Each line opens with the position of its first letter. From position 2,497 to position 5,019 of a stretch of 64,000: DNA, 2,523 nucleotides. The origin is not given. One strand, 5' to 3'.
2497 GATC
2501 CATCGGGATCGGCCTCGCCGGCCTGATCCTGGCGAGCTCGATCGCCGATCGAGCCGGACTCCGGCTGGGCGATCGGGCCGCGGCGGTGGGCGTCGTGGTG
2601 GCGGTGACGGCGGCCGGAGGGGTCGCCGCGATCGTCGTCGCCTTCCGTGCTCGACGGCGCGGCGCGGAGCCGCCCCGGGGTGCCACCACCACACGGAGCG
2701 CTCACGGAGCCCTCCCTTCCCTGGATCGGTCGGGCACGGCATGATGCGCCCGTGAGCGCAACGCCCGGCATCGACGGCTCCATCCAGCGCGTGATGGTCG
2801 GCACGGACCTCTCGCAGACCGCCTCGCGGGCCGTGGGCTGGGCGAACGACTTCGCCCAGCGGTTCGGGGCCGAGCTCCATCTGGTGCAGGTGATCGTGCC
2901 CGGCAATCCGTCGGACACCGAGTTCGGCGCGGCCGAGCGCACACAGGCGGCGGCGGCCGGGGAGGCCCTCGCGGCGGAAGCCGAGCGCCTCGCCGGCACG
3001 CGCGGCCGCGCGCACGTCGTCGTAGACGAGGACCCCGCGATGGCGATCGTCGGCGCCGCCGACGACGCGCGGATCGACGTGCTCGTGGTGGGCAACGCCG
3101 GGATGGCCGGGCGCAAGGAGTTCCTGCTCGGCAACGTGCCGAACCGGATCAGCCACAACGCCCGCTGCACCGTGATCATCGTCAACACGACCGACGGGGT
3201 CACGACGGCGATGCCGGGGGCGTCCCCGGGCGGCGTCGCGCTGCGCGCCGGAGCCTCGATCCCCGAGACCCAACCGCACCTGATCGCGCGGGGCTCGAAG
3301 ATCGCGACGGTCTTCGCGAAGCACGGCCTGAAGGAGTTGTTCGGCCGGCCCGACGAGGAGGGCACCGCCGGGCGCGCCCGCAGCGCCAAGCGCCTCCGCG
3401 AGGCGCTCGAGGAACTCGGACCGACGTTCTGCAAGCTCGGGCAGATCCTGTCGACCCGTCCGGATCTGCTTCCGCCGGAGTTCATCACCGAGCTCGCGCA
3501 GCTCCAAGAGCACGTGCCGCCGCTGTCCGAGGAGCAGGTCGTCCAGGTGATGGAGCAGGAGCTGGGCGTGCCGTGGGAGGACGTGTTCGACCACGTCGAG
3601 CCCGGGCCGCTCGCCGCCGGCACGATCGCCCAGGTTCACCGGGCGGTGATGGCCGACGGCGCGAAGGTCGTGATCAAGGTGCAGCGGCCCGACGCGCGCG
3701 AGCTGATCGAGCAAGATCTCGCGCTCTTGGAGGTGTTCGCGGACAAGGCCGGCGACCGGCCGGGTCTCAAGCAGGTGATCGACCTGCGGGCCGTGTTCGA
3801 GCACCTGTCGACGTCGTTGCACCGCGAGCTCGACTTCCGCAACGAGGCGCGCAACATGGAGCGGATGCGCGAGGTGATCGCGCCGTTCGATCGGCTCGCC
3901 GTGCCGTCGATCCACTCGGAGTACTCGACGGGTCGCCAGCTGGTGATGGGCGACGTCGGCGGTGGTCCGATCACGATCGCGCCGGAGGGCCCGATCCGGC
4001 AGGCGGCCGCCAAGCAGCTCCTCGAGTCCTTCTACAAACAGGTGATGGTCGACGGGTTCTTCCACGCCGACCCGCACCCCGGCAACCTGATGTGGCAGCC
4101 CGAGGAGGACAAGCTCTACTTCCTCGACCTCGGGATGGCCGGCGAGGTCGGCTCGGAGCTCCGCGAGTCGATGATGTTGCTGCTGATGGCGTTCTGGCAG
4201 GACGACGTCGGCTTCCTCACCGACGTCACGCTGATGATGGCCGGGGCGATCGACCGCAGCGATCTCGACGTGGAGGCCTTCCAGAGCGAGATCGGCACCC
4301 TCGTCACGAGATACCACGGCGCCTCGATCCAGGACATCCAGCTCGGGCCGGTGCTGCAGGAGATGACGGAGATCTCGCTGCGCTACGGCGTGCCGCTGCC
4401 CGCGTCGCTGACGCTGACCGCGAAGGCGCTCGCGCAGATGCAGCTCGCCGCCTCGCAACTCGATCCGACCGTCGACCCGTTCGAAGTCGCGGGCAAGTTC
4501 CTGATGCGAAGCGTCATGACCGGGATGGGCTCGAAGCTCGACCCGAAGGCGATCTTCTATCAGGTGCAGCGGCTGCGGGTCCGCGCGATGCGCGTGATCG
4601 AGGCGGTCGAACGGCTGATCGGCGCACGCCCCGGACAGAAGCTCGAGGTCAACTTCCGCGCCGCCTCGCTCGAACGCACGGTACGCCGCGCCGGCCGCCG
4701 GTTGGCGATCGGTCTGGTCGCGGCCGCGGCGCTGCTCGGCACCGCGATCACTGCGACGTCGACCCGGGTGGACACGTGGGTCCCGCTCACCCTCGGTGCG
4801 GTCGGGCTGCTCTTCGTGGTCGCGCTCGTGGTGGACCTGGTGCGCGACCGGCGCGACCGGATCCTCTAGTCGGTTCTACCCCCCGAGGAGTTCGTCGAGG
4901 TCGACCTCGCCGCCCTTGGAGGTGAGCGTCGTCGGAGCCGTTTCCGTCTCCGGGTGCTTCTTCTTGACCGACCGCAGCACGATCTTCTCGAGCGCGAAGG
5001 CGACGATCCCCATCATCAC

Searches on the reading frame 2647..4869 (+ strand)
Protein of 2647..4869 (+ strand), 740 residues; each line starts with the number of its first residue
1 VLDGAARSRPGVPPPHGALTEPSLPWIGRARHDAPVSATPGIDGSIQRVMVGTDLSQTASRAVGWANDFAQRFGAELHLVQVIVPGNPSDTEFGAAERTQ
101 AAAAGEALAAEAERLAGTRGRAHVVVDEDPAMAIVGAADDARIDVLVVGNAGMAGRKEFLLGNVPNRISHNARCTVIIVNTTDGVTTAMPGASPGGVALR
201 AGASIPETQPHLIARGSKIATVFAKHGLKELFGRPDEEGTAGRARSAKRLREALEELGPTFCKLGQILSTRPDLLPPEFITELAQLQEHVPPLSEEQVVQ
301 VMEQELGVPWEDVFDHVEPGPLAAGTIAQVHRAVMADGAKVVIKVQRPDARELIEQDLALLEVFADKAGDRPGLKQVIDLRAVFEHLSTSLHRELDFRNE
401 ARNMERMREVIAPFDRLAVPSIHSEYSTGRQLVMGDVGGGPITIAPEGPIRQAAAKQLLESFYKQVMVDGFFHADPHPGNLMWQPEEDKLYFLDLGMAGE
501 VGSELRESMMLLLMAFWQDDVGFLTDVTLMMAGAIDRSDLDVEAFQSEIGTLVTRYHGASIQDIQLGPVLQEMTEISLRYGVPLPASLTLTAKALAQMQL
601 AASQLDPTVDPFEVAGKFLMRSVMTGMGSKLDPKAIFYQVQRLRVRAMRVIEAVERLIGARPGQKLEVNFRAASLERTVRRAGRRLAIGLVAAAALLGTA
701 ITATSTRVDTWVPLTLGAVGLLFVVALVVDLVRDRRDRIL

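Call 14: search_protein_families(library=pfam, proteins=[window:2647-4869:+], max_evalue=0.001)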
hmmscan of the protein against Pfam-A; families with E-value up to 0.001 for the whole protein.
window:2647-4869:+ (740 aa): 3 families
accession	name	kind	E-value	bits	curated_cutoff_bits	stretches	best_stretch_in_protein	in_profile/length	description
PF03109.22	ABC1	-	1.6e-60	204.8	22.9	1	285-520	1-236/244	ABC1 atypical kinase-like domain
PF00582.32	Usp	-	4e-24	86.2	24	1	47-179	3-140/141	Universal stress protein family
PF01636.29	APH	-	4.9e-05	23.6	23.2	1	453-499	148-198/239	Phosphotransferase enzyme family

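Call 67: search_protein_families(library=ncbifam, proteins=[window:2647-4869:+], max_evalue=0.00001)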
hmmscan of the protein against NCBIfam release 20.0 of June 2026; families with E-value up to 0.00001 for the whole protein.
window:2647-4869:+ (740 aa): 3 families
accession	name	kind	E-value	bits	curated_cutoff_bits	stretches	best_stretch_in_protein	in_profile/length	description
TIGR01982.1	UbiB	equivalog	1.7e-95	320.2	487.55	1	242-628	44-431/436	2-polyprenylphenol 6-hydroxylase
NF003404.0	PRK04750.1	equivalog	1.8e-74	251.3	667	1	242-703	47-515/529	ubiquinone biosynthesis regulatory protein kinase UbiB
NF050082.1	ATPase_MABP1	exception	6.1e-29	101.1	800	1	229-614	31-425/435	macrolide-binding ATPase MABP-1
